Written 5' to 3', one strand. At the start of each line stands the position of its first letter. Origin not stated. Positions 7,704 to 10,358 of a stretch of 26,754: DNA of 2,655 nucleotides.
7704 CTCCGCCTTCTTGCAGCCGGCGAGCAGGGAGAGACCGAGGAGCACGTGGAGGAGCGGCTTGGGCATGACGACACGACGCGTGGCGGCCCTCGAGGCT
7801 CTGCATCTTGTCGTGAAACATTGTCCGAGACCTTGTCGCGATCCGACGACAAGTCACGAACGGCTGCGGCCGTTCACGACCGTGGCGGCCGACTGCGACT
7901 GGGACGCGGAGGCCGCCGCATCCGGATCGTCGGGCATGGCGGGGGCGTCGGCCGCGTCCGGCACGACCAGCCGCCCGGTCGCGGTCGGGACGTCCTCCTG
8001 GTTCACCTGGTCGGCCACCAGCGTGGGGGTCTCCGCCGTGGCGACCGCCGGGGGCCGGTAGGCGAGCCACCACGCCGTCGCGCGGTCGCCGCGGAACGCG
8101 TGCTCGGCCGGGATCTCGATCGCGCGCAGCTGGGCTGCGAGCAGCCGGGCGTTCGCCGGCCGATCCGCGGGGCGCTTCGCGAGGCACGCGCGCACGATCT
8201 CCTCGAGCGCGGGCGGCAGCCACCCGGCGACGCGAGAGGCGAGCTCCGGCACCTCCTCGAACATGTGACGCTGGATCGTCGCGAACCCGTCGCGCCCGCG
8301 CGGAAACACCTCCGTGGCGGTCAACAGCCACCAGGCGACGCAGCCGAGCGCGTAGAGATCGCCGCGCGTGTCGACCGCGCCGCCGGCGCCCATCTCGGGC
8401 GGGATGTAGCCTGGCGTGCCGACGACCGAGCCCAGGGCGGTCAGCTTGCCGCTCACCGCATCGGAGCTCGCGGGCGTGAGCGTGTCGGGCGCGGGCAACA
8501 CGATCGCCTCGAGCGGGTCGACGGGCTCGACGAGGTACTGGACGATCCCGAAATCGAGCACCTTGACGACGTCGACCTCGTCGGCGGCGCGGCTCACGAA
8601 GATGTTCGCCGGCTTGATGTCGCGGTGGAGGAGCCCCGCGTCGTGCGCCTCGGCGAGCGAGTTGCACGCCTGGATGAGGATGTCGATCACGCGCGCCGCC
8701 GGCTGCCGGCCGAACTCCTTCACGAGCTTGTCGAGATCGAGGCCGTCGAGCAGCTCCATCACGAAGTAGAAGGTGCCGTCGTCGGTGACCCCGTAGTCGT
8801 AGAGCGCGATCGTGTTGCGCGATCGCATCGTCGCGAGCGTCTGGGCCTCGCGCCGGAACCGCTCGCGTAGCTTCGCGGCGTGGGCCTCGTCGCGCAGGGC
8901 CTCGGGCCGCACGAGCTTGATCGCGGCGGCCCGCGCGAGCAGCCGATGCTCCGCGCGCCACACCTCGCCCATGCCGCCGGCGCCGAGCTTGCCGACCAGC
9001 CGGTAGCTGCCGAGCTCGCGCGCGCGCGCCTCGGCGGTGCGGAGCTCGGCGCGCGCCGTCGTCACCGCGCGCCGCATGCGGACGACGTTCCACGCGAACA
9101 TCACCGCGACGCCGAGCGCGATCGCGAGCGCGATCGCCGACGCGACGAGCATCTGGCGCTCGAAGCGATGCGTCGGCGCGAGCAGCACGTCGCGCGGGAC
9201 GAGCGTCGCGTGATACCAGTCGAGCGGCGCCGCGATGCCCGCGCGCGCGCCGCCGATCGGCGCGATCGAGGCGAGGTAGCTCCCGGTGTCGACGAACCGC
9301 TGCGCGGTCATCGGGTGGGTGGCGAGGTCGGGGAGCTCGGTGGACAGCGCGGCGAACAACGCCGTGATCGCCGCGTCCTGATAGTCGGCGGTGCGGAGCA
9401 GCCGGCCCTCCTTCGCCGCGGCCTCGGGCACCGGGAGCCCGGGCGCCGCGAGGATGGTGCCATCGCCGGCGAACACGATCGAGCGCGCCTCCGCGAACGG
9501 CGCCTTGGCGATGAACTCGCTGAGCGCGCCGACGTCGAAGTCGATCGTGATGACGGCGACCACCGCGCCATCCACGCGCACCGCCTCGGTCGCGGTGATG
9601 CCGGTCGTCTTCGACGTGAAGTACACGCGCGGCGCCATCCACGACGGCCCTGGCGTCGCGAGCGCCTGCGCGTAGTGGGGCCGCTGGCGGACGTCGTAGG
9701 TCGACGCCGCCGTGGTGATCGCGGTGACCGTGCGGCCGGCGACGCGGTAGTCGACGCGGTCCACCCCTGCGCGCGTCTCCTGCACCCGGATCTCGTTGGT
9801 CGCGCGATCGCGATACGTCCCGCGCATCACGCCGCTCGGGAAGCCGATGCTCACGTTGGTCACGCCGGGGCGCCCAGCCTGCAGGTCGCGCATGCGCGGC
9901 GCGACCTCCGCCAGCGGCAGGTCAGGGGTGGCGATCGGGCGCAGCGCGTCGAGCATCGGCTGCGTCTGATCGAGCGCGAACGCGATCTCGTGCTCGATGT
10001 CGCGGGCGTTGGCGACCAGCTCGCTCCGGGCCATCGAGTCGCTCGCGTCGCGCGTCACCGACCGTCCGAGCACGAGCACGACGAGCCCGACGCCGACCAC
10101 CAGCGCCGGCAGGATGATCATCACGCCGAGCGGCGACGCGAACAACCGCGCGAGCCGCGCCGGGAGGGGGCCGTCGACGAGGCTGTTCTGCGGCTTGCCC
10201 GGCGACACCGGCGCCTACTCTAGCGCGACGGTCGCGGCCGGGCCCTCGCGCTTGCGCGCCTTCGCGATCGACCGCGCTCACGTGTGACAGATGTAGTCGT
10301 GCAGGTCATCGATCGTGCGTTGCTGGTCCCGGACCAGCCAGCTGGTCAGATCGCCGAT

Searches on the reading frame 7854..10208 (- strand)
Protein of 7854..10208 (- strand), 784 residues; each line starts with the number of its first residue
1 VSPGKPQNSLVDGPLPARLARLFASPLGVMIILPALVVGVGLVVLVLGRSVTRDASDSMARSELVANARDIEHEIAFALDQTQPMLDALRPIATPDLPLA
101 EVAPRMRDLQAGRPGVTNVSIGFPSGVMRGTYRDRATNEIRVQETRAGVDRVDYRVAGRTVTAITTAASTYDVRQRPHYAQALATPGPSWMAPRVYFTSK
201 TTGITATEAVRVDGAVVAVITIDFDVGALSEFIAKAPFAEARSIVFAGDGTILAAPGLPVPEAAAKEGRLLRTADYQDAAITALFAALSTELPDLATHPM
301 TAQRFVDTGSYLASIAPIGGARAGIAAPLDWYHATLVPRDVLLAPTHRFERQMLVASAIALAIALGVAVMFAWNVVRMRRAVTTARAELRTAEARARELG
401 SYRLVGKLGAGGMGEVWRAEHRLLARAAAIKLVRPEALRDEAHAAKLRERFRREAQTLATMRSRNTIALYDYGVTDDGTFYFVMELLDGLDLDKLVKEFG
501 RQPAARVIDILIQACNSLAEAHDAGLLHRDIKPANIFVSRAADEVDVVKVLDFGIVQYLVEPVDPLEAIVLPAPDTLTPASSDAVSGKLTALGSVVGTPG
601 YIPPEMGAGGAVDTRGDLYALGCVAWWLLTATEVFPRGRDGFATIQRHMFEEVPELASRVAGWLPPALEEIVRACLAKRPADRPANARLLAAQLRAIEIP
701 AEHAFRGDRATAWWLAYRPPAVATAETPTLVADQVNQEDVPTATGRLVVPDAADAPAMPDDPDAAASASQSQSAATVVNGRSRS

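Call 5: search_protein_families(library=pfam, proteins=[window:7854-10208:-])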
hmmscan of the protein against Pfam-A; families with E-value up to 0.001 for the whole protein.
window:7854-10208:- (784 aa): 6 families
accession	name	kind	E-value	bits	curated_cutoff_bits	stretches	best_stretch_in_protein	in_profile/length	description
PF00069.31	Pkinase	-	3.6e-36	125.4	31.7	1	402-690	1-258/263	Protein kinase domain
PF07714.23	PK_Tyr_Ser-Thr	-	5.1e-19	69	23.1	1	405-559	4-152/258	Protein tyrosine and serine/threonine kinase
PF02743.24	dCache_1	-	4.6e-09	36.6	45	1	158-283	78-201/240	Cache domain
PF01636.29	APH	-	2.4e-05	24.7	23.2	1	380-554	23-195/239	Phosphotransferase enzyme family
PF03109.22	ABC1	-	0.00012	21.7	22.9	1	481-559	144-217/244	ABC1 atypical kinase-like domain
PF22673.2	MCP-like_PDC_1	-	0.00061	20.6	27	1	165-230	46-112/113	Methyl-accepting chemotaxis protein-like, first PDC sensor domain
